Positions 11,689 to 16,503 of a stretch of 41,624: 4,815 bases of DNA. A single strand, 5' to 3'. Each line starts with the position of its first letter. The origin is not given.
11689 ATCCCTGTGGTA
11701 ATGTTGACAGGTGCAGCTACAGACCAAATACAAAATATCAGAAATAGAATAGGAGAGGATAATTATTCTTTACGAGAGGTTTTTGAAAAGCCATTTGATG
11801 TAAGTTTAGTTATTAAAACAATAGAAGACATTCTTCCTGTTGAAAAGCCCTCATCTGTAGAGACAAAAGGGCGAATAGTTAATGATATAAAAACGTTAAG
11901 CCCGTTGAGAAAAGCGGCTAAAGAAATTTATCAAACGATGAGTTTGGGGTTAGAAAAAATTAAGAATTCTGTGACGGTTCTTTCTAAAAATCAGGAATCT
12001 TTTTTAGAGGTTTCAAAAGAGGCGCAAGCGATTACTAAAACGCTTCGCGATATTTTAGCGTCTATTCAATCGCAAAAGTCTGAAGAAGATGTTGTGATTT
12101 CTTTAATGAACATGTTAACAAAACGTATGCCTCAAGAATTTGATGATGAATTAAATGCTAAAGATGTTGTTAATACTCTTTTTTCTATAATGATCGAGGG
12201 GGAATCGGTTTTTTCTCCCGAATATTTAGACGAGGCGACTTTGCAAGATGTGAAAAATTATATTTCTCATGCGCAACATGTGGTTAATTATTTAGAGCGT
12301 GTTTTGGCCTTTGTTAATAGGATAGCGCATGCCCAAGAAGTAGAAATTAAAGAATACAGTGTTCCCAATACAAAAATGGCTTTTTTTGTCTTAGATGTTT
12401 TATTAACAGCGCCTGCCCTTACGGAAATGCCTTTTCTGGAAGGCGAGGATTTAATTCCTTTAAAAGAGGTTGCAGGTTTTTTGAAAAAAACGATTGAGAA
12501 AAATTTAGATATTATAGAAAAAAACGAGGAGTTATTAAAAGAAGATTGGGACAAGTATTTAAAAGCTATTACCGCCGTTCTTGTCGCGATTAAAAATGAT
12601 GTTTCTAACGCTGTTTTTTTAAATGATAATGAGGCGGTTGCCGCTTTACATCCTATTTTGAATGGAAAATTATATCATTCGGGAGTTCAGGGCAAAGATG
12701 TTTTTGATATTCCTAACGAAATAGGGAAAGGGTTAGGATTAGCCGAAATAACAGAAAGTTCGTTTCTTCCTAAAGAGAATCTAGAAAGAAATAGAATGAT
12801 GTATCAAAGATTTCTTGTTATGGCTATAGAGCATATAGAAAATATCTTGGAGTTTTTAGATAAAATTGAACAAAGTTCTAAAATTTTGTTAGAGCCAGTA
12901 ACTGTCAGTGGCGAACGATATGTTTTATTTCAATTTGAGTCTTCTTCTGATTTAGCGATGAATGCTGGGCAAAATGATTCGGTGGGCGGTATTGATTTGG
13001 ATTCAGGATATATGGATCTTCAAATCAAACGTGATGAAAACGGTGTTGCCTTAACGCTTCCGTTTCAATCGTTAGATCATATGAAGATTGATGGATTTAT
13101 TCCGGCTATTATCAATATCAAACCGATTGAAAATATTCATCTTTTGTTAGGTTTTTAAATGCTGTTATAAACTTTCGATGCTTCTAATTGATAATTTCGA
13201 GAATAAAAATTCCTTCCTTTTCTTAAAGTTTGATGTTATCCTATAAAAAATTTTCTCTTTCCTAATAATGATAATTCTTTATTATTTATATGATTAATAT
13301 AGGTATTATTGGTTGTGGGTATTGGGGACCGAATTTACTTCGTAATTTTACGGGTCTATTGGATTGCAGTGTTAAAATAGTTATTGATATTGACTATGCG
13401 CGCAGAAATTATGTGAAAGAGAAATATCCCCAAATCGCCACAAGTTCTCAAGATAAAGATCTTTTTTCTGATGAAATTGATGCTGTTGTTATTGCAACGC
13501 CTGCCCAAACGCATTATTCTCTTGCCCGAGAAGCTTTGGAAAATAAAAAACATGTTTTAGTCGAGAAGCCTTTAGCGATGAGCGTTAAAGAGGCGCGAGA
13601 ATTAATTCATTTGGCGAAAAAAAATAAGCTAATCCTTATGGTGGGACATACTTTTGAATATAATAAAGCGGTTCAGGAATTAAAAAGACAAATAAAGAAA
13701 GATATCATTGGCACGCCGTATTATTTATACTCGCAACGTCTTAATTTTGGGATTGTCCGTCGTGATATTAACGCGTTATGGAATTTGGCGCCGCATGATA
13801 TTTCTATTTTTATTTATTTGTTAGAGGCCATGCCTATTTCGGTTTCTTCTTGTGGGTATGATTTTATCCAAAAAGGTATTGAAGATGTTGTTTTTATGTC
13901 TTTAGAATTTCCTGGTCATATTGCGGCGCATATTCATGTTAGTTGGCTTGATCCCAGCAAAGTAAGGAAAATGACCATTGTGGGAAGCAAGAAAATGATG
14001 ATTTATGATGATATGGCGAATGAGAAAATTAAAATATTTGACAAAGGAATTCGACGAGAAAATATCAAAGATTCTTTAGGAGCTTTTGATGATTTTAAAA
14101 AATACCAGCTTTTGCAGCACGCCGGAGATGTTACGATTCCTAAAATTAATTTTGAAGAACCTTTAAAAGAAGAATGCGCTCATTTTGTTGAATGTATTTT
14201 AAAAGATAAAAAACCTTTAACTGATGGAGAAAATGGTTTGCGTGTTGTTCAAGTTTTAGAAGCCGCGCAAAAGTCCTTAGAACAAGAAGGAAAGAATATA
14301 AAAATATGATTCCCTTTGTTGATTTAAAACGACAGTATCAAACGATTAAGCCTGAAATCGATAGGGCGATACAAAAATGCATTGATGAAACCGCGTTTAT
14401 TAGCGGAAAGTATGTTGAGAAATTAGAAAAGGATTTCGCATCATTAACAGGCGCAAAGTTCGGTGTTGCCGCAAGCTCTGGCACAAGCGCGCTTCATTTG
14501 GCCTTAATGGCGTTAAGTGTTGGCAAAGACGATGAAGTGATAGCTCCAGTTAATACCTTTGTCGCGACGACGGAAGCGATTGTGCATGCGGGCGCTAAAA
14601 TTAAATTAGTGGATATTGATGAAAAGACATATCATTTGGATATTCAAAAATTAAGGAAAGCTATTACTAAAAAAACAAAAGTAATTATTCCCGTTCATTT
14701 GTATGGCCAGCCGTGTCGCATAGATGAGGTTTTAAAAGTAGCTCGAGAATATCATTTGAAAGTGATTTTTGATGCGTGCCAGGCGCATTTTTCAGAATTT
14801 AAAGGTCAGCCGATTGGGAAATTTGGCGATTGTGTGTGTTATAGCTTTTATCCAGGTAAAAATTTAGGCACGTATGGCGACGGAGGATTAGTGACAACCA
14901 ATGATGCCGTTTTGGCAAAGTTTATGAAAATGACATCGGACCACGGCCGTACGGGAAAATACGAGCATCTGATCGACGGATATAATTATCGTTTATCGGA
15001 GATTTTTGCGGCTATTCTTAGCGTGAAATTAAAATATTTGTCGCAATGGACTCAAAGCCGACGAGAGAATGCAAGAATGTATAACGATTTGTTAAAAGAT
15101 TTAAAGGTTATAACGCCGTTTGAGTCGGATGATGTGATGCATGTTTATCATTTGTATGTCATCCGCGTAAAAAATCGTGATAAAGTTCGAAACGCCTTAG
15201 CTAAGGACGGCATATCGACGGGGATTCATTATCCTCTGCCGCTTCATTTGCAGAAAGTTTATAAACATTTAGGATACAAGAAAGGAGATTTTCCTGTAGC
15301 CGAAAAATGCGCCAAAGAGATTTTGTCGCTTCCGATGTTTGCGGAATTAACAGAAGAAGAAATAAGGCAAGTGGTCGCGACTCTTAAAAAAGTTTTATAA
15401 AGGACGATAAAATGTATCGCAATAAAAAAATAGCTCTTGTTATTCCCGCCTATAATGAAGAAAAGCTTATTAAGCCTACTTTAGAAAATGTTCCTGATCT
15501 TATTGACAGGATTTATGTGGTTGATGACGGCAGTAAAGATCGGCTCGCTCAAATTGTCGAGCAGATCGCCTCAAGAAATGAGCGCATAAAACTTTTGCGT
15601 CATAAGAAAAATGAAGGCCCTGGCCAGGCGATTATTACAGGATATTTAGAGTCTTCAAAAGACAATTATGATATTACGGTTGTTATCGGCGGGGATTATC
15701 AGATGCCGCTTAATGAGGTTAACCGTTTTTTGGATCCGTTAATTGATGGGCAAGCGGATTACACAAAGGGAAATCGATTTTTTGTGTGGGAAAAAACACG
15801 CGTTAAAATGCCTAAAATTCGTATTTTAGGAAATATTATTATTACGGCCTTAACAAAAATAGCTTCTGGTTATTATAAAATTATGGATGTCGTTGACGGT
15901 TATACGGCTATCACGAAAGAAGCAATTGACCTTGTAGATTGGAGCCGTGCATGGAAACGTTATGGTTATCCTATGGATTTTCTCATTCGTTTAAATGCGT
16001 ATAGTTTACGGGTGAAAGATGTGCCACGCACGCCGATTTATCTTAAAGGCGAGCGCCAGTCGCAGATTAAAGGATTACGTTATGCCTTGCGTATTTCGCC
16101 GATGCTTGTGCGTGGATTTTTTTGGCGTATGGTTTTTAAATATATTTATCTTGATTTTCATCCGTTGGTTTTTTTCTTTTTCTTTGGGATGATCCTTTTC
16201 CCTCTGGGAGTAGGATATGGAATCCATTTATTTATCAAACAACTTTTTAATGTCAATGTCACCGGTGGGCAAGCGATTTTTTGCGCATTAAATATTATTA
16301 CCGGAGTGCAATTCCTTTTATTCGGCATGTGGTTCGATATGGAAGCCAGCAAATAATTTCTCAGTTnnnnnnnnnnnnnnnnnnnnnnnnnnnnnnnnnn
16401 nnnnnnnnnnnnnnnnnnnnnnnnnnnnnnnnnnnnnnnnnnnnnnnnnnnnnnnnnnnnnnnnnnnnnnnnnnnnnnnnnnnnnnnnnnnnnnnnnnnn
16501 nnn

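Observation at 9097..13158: Signal-peptide giant protein with an intact receiver domain flanked by 2+2 novel helical repeat modules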

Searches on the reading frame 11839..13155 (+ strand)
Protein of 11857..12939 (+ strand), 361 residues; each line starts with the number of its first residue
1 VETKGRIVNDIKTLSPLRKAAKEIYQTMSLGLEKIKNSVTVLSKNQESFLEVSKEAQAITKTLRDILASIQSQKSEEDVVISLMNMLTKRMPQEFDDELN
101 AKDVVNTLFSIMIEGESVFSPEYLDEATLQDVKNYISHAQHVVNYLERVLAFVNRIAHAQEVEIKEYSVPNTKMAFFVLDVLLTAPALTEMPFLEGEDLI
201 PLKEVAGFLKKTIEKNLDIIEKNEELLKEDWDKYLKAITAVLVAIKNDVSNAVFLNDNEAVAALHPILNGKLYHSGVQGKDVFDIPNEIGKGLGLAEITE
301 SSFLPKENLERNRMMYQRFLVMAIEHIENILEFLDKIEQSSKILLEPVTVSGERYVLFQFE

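Call 51: search_protein_families(library=ncbifam, proteins=[window:11857-12939:+], max_evalue=10)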
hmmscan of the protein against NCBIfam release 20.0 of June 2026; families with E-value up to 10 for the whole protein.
window:11857-12939:+ (361 aa): 3 families
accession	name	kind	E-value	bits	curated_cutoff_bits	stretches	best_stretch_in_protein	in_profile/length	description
TIGR03531.1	selenium_SpcS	equivalog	0.004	15.8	224.85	1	39-147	313-421/444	O-phosphoseryl-tRNA(Sec) selenium transferase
TIGR00435.1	cysS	equivalog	0.18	10.9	340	1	43-163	302-415/466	cysteine--tRNA ligase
TIGR01985.1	phasin_2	equivalog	0.69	10.4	99.7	1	44-96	16-66/123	phasin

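Call 52: search_protein_families(library=pfam, proteins=[window:11857-12939:+], max_evalue=10)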
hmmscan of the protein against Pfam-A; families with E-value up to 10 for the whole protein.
window:11857-12939:+ (361 aa): 7 families
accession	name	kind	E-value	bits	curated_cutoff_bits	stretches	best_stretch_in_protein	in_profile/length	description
PF25434.1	NUCB1_N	-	0.036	14.7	27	1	128-166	28-66/140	NUCB1-like, N-terminal domain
PF15593.11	Imm42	-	0.048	14.6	27.2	1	96-142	16-61/162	Immunity protein 42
PF02184.22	HAT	-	0.059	13.8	21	1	309-325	3-19/32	HAT (Half-A-TPR) repeat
PF12896.12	ANAPC4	-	0.21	11.5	23.1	0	38-115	6-83/203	Anaphase-promoting complex, cyclosome, subunit 4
PF17107.11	SesA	-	0.3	11.7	26.3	1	34-85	13-64/122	N-terminal domain on NACHT_NTPase and P-loop NTPases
PF00015.26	MCPsignal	-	1.3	9.3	34.6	1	16-76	97-157/172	Methyl-accepting chemotaxis protein (MCP) signalling domain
PF10224.14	DUF2205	-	5.9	7.5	26.7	1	44-78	13-47/75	Short coiled-coil protein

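Call 67: predict_structure(alignment_id=A5)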
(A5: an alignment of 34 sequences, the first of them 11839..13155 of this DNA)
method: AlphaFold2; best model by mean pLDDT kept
length: 439 residues; sequences in the alignment: 34
mean_pLDDT: 56.7   pTM: 0.32
mean pLDDT of the five models: 56.7, 54.9, 53.3, 52.9, 48.8
residues with pLDDT >= 90: 0; 70-90: 119; 50-70: 155; < 50: 165
segments of 3 or more residues with pLDDT < 50: 1-4, 97-130, 144-146, 162-178, 229-234, 276-312, 348-356, 359-388, 418-427
pLDDT, mean of each block of 10 residues (from residue 1): 56 74 75 76 63 70 72 67 60 49 38 38 38 59 47 50 40 40 63 60 64 67 53 54 67 75 71 50 34 42 42 58 72 73 59 46 36 36 44 64 76 54 49 80
secondary structure, 60 per line:
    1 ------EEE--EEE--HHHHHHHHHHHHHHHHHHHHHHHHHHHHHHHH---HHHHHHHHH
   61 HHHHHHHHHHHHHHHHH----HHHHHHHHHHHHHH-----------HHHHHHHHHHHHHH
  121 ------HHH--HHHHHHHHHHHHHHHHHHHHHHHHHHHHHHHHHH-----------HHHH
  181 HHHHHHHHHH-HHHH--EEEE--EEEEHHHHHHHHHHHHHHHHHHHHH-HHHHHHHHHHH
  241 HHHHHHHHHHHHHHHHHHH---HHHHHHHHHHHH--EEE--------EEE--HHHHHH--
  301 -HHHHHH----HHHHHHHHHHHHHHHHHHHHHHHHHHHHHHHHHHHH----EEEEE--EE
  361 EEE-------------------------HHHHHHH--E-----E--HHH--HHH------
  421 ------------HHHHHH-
elements in order: E7-9 E12-14 H17-48 H52-77 H82-95 H107-120 H132-165 H177-190 H192-195 E198-201 E204-207 H208-228 H230-259 H263-274 E277-279 E288-290 H293-298 H302-307 H312-347 E352-356 E359-363 H389-395 H433-438

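Call 74: fold_search(model_id=the predicted structure, library=pdb)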
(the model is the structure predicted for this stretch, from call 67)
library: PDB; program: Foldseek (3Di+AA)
matches with E <= 10: 125; with E <= 0.001: 0
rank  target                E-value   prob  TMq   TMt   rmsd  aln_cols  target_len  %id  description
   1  9irc_A                3.0e-01  0.06  0.11  0.10  25.9       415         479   11  CyroEM structure of hSLC15A4+TASL+Fab235 (released 2025-08-20)
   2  8v2g_A                1.1e+00  0.08  0.14  0.16  28.0       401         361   10  Cryo-EM structure of the KCa2.2 channel in apo state (released 2025-04-23)
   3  9qxu_A                1.2e+00  0.07  0.12  0.08  47.6       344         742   13  JetABC DNA loaded state monomer (open) (released 2025-10-01)
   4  6jkd                  1.5e+00  0.08  0.19  0.18  21.4       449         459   11  Crystal structure of tetrameric PepTSo2 in I4 space group (released 2019-05-15)
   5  8qkd                  1.6e+00  0.07  0.11  0.16  23.1       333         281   18  X-ray crystal structure of a de novo designed single-chain parallel coiled-coil alpha-helical barrel with 5 inner helice (released 2024-07-03)
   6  9o51_A                1.8e+00  0.09  0.16  0.20  27.4       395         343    9  Cryo-EM structure of the human SK2-4 chimera/calmodulin channel complex in the Ca2+ free state (released 2025-07-09)
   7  7n6g_3M               2.0e+00  0.03  0.08  0.09  41.4       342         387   11  C1 of central pair (released 2022-05-18)
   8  9qxu_B                2.0e+00  0.03  0.09  0.06  46.6       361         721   14  JetABC DNA loaded state monomer (open) (released 2025-10-01)
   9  2qr4_B                2.1e+00  0.06  0.13  0.12  25.2       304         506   14  Crystal structure of oligoendopeptidase-F from Enterococcus faecium (released 2007-08-14)
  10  7n6g_3N               2.4e+00  0.02  0.08  0.09  43.2       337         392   12  C1 of central pair (released 2022-05-18)
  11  7k58_C                2.9e+00  0.05  0.15  0.03  34.0       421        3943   10  Structure of outer-arm dyneins bound to microtubule with microtubule binding state 1(MTBS-1) (released 2021-09-29)
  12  7p5j_A                2.9e+00  0.03  0.09  0.09  28.6       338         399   13  Cryo-EM structure of human TTYH1 in GDN (released 2021-08-11)
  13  5knb_G                3.0e+00  0.06  0.08  0.20  21.6       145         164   17  Crystal structure of the 2 ADP-bound V1 complex (released 2016-11-02)
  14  7pnx_F                3.0e+00  0.06  0.09  0.16  16.5       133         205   12  Assembly intermediate of human mitochondrial ribosome small subunit without mS37 in complex with RBFA and METTL15 conf (released 2022-06-15)
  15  9cjj_A                3.0e+00  0.02  0.12  0.06  26.3       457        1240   13  Cas12a:gRNA:DNA (Acidaminococcus sp.) with 0 RNA:DNA base pairs, structure 3 (released 2025-01-08)
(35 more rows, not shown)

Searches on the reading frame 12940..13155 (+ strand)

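Call 51: search_protein_families(library=ncbifam, proteins=[window:12940-13155:+], max_evalue=10)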
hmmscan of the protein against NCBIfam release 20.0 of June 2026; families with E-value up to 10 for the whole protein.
window:12940-13155:+ (72 aa): 0 families

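Call 52: search_protein_families(library=pfam, proteins=[window:12940-13155:+], max_evalue=10)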
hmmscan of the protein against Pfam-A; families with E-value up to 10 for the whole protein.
window:12940-13155:+ (72 aa): 1 family
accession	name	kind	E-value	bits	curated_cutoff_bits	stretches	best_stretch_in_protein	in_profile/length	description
PF08868.15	YugN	-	0.093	13.1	25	1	16-46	29-59/130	YugN-like family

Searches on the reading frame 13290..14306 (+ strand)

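Call 30: search_protein_families(library=pfam, proteins=[window:13290-14306:+], max_evalue=0.00001)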
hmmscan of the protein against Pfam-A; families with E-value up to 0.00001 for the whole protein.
window:13290-14306:+ (339 aa): 3 families
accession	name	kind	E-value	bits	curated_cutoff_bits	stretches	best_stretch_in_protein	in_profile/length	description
PF01408.29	GFO_IDH_MocA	-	7.3e-27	94.9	24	1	2-120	1-120/120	Oxidoreductase family, NAD-binding Rossmann fold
PF02894.22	GFO_IDH_MocA_C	-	3.7e-13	50.2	22.9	1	162-334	42-214/218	Oxidoreductase family, C-terminal alpha/beta domain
PF22725.1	GFO_IDH_MocA_C3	-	2.7e-11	44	27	1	129-236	2-122/124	GFO/IDH/MocA C-terminal domain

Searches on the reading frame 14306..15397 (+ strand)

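Call 30: search_protein_families(library=pfam, proteins=[window:14306-15397:+], max_evalue=0.00001)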
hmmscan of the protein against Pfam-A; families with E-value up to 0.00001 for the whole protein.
window:14306-15397:+ (364 aa): 5 families
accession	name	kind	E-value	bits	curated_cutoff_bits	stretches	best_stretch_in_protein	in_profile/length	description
PF01041.23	DegT_DnrJ_EryC1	-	1.5e-118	396.6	19.8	1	13-360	2-359/360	DegT/DnrJ/EryC1/StrS aminotransferase family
PF00155.27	Aminotran_1_2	-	1.3e-12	48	19.7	1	29-211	36-246/361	Aminotransferase class I and II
PF01212.27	Beta_elim_lyase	-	2.1e-09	37.6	27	1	35-209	32-222/288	Beta-eliminating lyase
PF01053.26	Cys_Met_Meta_PP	-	1.1e-08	34.5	27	1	38-180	55-195/381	Cys/Met metabolism PLP-dependent enzyme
PF00266.25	Aminotran_5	-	1.6e-07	31.1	21.5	1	35-161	43-180/371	Aminotransferase class-V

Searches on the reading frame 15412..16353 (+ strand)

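Call 30: search_protein_families(library=pfam, proteins=[window:15412-16353:+], max_evalue=0.00001)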
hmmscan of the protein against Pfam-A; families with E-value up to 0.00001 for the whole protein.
window:15412-16353:+ (314 aa): 1 family
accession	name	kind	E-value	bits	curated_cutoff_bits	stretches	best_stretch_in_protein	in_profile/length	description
PF00535.33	Glycos_transf_2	-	7.1e-24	85.1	23.3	1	9-172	2-164/168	Glycosyl transferase family 2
